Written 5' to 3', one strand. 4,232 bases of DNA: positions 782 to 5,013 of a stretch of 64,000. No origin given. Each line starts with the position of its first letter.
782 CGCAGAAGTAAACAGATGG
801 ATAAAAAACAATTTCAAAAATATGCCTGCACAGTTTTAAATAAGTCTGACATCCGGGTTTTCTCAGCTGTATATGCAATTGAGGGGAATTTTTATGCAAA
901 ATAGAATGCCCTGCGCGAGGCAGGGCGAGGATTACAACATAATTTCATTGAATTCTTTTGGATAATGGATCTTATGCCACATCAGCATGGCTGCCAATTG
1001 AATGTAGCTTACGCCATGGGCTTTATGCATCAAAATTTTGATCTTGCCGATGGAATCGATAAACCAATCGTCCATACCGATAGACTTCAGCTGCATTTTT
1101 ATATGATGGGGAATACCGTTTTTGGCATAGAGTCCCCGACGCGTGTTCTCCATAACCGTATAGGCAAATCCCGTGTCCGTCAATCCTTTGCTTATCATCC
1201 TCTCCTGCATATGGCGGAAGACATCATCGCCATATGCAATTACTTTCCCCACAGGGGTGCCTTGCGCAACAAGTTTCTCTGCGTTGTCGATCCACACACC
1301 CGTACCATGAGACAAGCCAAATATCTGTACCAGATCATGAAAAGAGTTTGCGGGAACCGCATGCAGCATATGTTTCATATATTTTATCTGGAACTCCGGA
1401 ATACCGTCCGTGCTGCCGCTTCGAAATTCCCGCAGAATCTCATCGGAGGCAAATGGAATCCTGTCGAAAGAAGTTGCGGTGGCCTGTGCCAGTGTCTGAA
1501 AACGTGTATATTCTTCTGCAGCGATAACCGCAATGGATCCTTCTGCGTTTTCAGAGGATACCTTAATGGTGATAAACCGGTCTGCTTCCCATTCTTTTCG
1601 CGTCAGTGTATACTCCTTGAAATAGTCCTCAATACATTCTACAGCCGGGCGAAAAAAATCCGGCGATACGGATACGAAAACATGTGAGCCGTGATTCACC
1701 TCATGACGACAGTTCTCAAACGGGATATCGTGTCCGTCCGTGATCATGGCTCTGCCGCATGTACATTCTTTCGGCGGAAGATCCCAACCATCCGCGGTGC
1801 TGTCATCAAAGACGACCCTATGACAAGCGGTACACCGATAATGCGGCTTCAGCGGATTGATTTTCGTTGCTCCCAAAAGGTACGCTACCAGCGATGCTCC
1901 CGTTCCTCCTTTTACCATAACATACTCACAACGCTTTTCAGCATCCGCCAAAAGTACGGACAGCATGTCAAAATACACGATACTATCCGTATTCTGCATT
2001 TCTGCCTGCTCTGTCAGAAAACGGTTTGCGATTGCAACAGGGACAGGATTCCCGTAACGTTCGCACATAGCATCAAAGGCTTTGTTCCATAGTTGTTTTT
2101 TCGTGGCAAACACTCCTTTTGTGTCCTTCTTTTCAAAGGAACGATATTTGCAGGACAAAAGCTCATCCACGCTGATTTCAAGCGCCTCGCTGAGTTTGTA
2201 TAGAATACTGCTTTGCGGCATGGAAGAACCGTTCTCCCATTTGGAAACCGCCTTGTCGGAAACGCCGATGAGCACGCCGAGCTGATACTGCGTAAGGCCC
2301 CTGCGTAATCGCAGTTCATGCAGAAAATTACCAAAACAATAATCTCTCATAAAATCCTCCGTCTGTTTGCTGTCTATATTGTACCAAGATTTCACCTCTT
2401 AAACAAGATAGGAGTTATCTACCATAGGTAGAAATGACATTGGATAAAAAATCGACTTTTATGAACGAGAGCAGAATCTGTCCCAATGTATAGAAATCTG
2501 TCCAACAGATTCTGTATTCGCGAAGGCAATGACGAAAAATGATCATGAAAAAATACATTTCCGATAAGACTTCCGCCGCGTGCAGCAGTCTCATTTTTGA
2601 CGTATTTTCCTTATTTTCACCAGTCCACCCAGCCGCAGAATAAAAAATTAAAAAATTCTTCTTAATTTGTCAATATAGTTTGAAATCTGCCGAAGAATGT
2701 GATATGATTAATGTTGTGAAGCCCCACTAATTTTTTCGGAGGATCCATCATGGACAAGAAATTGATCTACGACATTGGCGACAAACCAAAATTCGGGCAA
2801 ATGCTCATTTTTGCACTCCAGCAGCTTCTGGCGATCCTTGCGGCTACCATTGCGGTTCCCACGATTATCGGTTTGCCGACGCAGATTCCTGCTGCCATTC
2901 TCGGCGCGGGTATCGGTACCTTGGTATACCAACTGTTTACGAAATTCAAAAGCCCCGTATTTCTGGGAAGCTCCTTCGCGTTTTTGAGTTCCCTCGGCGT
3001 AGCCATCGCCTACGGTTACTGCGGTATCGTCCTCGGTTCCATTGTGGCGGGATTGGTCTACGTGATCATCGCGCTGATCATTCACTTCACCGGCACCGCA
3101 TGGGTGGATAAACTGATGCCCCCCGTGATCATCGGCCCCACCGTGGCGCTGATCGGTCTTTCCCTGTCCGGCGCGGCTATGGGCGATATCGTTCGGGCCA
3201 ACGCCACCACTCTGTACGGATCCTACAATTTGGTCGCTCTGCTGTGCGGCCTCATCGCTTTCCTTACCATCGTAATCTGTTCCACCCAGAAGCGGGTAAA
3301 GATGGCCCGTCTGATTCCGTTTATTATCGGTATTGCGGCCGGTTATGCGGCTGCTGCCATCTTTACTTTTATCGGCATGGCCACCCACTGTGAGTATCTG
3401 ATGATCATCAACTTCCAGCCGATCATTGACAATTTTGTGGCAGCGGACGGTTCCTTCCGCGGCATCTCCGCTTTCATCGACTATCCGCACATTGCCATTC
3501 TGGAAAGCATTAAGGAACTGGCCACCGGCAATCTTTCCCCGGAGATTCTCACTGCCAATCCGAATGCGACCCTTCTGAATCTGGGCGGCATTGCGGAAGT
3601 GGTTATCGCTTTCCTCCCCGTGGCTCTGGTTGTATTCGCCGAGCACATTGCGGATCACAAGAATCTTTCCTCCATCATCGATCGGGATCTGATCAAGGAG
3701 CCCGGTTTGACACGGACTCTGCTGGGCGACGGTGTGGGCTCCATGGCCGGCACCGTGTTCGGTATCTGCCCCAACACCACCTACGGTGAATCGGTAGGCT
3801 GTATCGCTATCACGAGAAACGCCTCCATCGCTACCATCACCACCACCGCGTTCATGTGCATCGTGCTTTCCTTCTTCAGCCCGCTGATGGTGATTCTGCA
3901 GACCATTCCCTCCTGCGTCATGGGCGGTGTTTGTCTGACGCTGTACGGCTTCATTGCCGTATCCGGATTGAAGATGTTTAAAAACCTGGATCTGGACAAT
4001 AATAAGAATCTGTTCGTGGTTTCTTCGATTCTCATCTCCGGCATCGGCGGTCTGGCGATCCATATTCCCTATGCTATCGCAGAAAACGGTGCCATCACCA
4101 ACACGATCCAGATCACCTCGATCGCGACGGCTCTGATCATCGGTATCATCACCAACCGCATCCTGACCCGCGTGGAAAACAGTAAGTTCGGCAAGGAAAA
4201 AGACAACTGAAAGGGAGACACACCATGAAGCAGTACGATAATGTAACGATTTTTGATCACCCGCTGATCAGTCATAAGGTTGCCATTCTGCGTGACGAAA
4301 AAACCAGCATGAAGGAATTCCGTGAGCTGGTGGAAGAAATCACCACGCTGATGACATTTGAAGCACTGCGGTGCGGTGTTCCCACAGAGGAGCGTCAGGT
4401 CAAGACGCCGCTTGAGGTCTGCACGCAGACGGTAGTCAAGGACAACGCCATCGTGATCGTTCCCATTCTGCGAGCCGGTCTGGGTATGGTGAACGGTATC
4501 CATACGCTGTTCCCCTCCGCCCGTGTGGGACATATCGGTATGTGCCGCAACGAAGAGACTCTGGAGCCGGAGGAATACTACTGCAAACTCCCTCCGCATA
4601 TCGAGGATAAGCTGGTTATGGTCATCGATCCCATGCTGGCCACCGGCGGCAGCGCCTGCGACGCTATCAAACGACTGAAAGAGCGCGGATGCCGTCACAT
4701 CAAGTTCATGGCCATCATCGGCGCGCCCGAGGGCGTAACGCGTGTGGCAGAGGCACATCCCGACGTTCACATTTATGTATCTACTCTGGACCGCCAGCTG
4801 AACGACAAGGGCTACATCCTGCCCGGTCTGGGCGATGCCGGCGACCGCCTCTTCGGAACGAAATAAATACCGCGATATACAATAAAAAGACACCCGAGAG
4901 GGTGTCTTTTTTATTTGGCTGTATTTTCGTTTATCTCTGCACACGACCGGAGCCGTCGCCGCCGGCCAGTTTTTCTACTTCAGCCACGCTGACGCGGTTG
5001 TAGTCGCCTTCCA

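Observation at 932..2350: Transcription-factor HTH fused to a truncated, apparently catalytically dead PolC polymerase core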

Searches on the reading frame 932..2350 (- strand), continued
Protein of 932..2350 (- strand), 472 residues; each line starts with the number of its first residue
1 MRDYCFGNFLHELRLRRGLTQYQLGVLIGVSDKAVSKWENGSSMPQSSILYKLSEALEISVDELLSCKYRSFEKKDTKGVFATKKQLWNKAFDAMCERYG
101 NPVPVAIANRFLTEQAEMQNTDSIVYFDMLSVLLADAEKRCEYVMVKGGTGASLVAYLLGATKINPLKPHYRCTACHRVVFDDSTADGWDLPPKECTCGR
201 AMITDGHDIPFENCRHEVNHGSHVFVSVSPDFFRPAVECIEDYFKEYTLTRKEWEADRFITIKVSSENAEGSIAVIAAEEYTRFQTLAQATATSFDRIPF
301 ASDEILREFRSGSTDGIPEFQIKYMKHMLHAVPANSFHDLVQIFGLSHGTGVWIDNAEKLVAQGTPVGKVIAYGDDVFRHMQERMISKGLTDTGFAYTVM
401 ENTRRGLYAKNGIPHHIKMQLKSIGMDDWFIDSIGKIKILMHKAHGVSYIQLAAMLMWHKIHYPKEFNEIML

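Call 58: search_dna_similar(query=window:932-2119:-, collection=plasmids, mode=protein, max_rows=15)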
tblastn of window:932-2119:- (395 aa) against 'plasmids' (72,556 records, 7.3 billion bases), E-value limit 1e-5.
Records with a match: 30; places in all: 31; records where one place covers at least 80% of the query: 19.
Best place of each record, by identity: <60% 30.
By first word of the organism name: Clostridium 9; Lactococcus 4; Bacillus 2; Listeria 2; Subdoligranulum 1; Enterococcus 1; Rossellomorea 1; Acetoanaerobium 1; Mesomycoplasma 1; Fusobacterium 1; and 7 more.
By predicted mobility (MOB-suite, as given by PLSDB): non-mobilizable 29; mobilizable 1.
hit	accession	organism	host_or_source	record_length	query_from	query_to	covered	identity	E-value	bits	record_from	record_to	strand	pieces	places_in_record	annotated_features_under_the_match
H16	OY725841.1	Subdoligranulum variabile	-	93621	20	390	76%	35.3%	9e-25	201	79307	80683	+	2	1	record has no annotation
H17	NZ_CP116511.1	Enterococcus gallinarum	Bos taurus,whole organism,fecal sample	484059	5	387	82%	31.6%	2e-21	188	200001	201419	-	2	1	PolC-type DNA polymerase III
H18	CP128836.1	Rossellomorea sp. AcN35-11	-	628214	22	387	78%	32.6%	8e-22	178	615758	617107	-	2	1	PolC-type DNA polymerase III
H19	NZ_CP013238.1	Clostridium butyricum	Microbial isolate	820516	14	390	80%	31.6%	7e-18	172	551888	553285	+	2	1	polC: DNA polymerase III subunit alpha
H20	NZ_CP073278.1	Clostridium butyricum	Homo sapiens,cell culture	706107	14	390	80%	31.6%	7e-18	172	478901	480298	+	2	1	polC: DNA polymerase III subunit alpha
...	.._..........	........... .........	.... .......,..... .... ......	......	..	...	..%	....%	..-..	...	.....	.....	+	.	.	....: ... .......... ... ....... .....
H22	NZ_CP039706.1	Clostridium butyricum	Homo sapiens,isolation from The first ...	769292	14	390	80%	31.6%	7e-18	172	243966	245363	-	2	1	polC: DNA polymerase III subunit alpha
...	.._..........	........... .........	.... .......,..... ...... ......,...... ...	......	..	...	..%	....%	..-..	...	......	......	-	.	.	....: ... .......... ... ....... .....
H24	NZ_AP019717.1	Clostridium butyricum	-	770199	14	390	80%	31.6%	7e-18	172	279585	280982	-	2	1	polC: DNA polymerase III subunit alpha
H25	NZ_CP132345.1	Clostridium butyricum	Homo sapiens,Faeces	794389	14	390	80%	31.6%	7e-18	172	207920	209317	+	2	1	polC: DNA polymerase III subunit alpha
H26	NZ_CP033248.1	Clostridium butyricum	environment swab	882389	14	390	80%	31.6%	7e-18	172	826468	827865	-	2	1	polC: DNA polymerase III subunit alpha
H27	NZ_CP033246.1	Clostridium butyricum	Homo sapiens,stool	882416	14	390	80%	31.6%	7e-18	172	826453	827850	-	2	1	polC: DNA polymerase III subunit alpha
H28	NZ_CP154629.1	Acetoanaerobium noterae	cell culture,Sludge of a digestion ...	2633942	5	390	80%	31.7%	2e-19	170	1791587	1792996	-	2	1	none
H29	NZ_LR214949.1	Mesomycoplasma hyorhinis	Uninoculated HEP-2 tissue culture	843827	20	390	76%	33.3%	4e-17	174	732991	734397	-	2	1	PolC-type DNA polymerase III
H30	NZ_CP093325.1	Bacillus sp. N5-665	whole organism,peat soil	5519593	22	386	92%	27.3%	3e-37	150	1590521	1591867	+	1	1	none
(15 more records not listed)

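Call 59: find_encoding_contigs(protein=P0177, flank=8000, max_places=2)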
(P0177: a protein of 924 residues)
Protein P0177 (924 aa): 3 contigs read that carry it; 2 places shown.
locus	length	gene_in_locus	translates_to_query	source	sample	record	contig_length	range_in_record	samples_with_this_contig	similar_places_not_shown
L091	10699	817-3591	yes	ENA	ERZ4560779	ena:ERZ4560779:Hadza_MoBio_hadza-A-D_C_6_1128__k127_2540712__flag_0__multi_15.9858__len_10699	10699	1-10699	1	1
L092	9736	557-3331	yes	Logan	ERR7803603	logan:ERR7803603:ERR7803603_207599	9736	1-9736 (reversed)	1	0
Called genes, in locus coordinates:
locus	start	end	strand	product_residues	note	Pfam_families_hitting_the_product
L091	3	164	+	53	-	?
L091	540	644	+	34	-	-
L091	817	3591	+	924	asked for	PF01381:HTH_3, PF12844:HTH_19 (faint), PF13560:HTH_31, PF02811:PHP, PF07733:DNA_pol3_alpha, PF17657:DNA_pol3_finger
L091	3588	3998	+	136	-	-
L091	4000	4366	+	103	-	-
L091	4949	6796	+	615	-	-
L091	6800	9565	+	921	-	PF09823:DUF2357 (faint), PF04411:PDDEXK_7 (weak)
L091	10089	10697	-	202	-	?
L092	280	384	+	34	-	-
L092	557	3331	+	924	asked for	PF01381:HTH_3, PF12844:HTH_19 (faint), PF13560:HTH_31, PF02811:PHP, PF07733:DNA_pol3_alpha, PF17657:DNA_pol3_finger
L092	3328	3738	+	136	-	-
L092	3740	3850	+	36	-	-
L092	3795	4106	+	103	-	-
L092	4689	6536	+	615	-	-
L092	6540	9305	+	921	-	PF09823:DUF2357 (faint), PF04411:PDDEXK_7 (weak)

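Call 60: find_encoding_contigs(protein=P0227, flank=8000, max_places=2)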
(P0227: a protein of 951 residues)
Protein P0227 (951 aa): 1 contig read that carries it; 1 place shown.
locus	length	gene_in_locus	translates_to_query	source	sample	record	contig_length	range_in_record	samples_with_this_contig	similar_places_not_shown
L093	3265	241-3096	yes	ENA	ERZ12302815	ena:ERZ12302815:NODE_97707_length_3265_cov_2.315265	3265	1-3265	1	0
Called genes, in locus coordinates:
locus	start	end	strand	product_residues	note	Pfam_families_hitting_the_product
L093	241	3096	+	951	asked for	PF01381:HTH_3, PF13443:HTH_26 (faint), PF13560:HTH_31, PF02811:PHP, PF07733:DNA_pol3_alpha, PF17657:DNA_pol3_finger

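Call 63: find_encoding_contigs(protein=P0002, flank=8000, max_places=2)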
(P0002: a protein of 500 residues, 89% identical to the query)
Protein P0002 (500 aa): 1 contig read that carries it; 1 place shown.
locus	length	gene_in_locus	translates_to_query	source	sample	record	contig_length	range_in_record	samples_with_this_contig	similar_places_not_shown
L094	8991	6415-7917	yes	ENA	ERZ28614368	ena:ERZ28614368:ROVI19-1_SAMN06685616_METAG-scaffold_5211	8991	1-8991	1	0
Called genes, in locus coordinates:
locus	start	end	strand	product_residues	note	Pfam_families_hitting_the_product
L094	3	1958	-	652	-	?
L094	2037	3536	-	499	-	-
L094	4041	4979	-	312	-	-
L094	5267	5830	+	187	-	PF16800:Endopep_inhib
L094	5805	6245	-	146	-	-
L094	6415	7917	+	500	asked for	PF01381:HTH_3, PF12844:HTH_19, PF13560:HTH_31, PF07733:DNA_pol3_alpha, PF17657:DNA_pol3_finger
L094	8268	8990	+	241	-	?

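Call 64: find_encoding_contigs(protein=P0178, flank=7000, max_places=2)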
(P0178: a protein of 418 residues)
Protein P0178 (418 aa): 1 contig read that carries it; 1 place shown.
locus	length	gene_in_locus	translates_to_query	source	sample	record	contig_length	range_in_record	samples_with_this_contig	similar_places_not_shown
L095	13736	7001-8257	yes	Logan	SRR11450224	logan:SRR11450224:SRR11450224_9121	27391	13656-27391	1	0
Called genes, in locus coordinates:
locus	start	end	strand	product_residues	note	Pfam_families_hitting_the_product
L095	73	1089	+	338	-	-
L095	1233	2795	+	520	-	PF01467:CTP_transf_like (weak), PF10021:PARG_cat_microb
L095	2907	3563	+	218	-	-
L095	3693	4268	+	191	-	-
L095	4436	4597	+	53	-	-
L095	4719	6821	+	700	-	PF13280:WYL (weak), PF12799:LRR_4 (faint)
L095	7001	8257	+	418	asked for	PF07733:DNA_pol3_alpha (weak), PF17657:DNA_pol3_finger (weak)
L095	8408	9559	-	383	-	-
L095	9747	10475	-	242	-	PF09335:VTT_dom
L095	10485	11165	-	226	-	PF00702:Hydrolase, PF13419:HAD_2, PF13242:Hydrolase_like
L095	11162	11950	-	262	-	-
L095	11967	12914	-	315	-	PF14446:Prok-RING_1, PF13240:Zn_Ribbon_1 (weak), PF10947:DUF2628 (weak)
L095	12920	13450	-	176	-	PF00293:NUDIX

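Call 65: find_encoding_contigs(protein=P0176, flank=7000, max_places=2)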
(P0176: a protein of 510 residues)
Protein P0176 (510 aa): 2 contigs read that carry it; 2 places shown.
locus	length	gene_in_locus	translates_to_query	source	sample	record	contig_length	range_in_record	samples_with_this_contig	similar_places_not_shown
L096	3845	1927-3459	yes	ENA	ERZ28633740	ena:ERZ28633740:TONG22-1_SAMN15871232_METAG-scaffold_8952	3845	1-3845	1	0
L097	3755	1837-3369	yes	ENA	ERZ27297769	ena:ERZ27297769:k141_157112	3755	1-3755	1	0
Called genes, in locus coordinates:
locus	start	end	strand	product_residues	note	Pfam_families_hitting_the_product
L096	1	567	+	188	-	?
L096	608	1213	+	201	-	PF14206:Cys_rich_CPCC (weak)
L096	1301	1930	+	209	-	PF13306:LRR_5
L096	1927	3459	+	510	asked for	PF09397:FtsK_gamma (weak)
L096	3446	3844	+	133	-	?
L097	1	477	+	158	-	?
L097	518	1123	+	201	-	PF14206:Cys_rich_CPCC (weak)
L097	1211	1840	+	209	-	PF13306:LRR_5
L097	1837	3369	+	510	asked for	PF09397:FtsK_gamma (weak)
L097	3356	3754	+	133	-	?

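Call 85: fold_search(model_id=the predicted structure, library=viral)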
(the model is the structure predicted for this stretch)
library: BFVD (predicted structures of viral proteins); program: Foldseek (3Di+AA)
matches with E <= 10: 1354; with E <= 0.001: 16
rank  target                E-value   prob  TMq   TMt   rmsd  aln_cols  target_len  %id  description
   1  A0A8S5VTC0            7.9e-09  1.00  0.54  0.24  15.7       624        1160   12  (no name in the UniProt tables at hand)
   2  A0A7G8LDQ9            3.5e-08  1.00  0.47  0.29  11.5       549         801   15  (no name in the UniProt tables at hand)
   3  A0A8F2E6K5            2.2e-07  1.00  0.47  0.22  21.2       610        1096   13  DNA-directed DNA polymerase [Streptomyces phage TunaTartare]
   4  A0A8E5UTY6            2.3e-07  1.00  0.53  0.28  13.8       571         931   13  (no name in the UniProt tables at hand)
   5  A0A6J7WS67            2.6e-07  1.00  0.52  0.28  16.4       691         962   12  DnaE DNA polymerase III, alpha subunit [uncultured Caudovirales phage]
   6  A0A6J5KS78            6.8e-07  1.00  0.53  0.21  16.8       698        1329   10  DNA-directed DNA polymerase [uncultured Caudovirales phage]
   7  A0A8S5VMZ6            5.7e-06  1.00  0.41  0.27  10.6       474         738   11  (no name in the UniProt tables at hand)
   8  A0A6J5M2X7            8.2e-06  1.00  0.49  0.22  13.5       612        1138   11  DnaE DNA polymerase III, alpha subunit [uncultured Caudovirales phage]
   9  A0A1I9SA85            1.5e-05  1.00  0.43  0.23  11.5       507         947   12  DNA-directed DNA polymerase [Rhodococcus phage Weasels2]
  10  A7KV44                7.6e-05  1.00  0.43  0.17  23.4       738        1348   11  (no name in the UniProt tables at hand)
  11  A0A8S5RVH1            3.1e-04  1.00  0.32  0.20   5.7       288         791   14  DNA-directed DNA polymerase [Siphoviridae sp. ctHip2]
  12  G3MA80                3.3e-04  1.00  0.31  0.25   4.8       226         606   18  Gp339 [Bacillus phage G]
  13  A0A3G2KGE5            4.7e-04  1.00  0.22  0.23   8.8       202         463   21  DnaE-like DNA polymerase III (Alpha) [Mycobacterium phage Fowlmouth]
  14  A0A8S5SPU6            5.6e-04  1.00  0.13  0.51  13.0       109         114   30  Helix-turn-helix domain protein [Phage sp. ctPjm15]
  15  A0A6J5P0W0            8.8e-04  1.00  0.14  0.25  19.0       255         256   17  HTH_XRE domain containing protein [uncultured Caudovirales phage]
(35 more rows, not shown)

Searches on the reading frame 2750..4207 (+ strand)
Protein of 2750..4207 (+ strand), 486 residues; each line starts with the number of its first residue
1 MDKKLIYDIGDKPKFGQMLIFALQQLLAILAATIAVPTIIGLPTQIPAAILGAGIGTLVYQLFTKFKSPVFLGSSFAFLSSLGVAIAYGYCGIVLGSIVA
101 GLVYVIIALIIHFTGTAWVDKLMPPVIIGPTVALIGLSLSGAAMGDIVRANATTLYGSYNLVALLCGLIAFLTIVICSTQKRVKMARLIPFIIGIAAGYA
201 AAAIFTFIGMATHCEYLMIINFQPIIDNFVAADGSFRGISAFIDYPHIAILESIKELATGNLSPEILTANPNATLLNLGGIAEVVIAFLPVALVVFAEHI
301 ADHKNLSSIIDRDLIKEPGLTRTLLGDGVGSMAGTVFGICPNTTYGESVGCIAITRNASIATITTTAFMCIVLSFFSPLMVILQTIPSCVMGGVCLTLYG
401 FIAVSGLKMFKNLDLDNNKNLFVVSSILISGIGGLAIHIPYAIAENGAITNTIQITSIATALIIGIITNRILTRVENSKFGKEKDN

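Call 90: search_protein_families(library=pfam, proteins=[window:2750-4207:+], max_evalue=0.0001)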
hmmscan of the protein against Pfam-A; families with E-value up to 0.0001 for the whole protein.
window:2750-4207:+ (486 aa): 1 family
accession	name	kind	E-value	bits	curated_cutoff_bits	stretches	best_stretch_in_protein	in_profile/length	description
PF00860.26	Xan_ur_permease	-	1.9e-66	224.8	27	1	16-436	1-385/389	Permease family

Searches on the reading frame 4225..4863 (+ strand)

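Call 90: search_protein_families(library=pfam, proteins=[window:4225-4863:+], max_evalue=0.0001)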
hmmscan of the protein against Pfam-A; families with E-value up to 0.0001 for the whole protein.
window:4225-4863:+ (213 aa): 2 families
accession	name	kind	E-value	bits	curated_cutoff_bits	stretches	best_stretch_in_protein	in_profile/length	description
PF14681.12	UPRTase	-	3.8e-79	265.4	27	1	10-212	2-206/206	Uracil phosphoribosyltransferase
PF00156.33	Pribosyltran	-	2.7e-09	37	26.3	1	68-172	24-131/158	Phosphoribosyl transferase domain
